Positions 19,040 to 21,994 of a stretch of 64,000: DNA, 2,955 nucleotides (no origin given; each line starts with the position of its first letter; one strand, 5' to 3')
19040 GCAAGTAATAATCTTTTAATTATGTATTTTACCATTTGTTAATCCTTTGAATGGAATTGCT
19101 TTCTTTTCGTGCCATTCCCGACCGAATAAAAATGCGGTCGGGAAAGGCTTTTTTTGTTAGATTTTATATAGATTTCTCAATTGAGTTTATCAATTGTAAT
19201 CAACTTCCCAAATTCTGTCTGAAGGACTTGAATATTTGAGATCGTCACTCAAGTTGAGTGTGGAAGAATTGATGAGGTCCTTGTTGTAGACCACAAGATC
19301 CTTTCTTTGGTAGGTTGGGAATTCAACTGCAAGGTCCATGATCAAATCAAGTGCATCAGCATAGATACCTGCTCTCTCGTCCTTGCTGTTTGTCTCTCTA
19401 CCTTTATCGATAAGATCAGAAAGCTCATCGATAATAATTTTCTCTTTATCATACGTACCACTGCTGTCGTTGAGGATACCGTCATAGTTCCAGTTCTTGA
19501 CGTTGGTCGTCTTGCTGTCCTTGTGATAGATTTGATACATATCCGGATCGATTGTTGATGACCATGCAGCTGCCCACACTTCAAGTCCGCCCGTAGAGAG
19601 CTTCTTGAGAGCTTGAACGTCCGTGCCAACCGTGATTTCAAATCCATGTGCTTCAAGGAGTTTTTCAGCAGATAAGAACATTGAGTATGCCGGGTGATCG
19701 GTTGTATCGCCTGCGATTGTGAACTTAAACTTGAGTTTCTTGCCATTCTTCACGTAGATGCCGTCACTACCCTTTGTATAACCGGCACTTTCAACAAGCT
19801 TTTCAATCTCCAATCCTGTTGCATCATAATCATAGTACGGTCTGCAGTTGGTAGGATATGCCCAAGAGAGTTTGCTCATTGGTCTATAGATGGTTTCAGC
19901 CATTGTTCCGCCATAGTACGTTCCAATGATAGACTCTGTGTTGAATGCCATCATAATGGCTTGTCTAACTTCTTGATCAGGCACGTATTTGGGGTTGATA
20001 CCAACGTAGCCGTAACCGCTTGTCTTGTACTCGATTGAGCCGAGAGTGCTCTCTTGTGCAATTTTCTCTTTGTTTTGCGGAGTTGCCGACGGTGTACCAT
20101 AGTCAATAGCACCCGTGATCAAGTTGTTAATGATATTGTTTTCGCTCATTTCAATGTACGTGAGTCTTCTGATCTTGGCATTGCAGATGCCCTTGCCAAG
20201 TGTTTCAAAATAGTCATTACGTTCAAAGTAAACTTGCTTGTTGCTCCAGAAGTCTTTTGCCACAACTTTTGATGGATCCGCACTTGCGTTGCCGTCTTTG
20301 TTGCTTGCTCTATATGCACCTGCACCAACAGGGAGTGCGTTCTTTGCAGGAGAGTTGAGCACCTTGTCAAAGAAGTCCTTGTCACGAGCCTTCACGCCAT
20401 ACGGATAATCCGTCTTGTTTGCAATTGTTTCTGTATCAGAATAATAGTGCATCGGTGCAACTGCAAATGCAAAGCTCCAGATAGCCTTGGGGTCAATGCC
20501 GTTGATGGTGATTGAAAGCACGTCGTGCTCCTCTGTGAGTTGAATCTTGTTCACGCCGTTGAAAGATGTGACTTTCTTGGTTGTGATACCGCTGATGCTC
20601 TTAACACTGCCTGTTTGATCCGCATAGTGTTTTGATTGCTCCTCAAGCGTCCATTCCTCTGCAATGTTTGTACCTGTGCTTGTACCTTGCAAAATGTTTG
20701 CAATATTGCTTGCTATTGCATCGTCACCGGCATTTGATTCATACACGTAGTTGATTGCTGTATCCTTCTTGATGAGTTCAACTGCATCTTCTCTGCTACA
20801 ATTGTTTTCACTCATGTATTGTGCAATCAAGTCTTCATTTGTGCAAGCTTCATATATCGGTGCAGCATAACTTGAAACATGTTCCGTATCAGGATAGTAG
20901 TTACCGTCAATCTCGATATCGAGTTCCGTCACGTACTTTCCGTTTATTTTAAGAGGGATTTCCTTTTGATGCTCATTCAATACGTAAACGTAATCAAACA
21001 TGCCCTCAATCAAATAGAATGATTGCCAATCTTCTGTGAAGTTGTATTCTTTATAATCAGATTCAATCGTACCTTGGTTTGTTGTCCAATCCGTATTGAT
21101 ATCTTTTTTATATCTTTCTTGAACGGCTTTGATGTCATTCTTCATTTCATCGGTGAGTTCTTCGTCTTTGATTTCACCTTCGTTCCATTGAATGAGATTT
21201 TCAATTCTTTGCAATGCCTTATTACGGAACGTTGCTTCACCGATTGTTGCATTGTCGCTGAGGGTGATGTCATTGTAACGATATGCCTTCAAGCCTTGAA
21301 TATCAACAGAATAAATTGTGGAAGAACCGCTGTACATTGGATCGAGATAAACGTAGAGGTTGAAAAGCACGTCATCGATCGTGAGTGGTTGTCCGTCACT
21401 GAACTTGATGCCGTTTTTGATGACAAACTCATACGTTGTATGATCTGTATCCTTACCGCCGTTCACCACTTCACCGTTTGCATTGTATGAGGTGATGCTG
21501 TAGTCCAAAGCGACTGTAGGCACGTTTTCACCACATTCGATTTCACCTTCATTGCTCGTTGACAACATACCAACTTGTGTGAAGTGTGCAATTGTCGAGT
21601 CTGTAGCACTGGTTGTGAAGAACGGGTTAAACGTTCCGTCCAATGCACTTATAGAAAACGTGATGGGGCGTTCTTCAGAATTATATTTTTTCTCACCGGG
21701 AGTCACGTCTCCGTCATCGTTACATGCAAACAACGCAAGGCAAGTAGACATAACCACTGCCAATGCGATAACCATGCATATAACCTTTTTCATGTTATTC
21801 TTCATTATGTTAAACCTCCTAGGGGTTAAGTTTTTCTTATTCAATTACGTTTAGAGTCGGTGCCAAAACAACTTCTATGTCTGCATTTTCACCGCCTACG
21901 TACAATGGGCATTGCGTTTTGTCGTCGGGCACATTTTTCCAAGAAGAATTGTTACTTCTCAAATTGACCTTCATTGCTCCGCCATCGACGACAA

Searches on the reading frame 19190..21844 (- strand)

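Call 71: search_protein_families(library=pfam, proteins=[window:19190-21844:-], max_evalue=0.00001)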
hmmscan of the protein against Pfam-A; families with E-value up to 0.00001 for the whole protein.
window:19190-21844:- (884 aa): 1 family
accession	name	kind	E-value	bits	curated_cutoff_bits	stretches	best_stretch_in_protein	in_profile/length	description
PF00496.27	SBP_bac_5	-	1.1e-31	110.7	32.4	2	497-779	107-364/368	Bacterial extracellular solute-binding proteins, family 5 Middle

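Call 72: search_protein_families(library=padloc, proteins=[window:19190-21844:-], max_evalue=0.00001)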
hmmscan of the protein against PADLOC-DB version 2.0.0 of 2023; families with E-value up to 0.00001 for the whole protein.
window:19190-21844:- (884 aa): 0 families
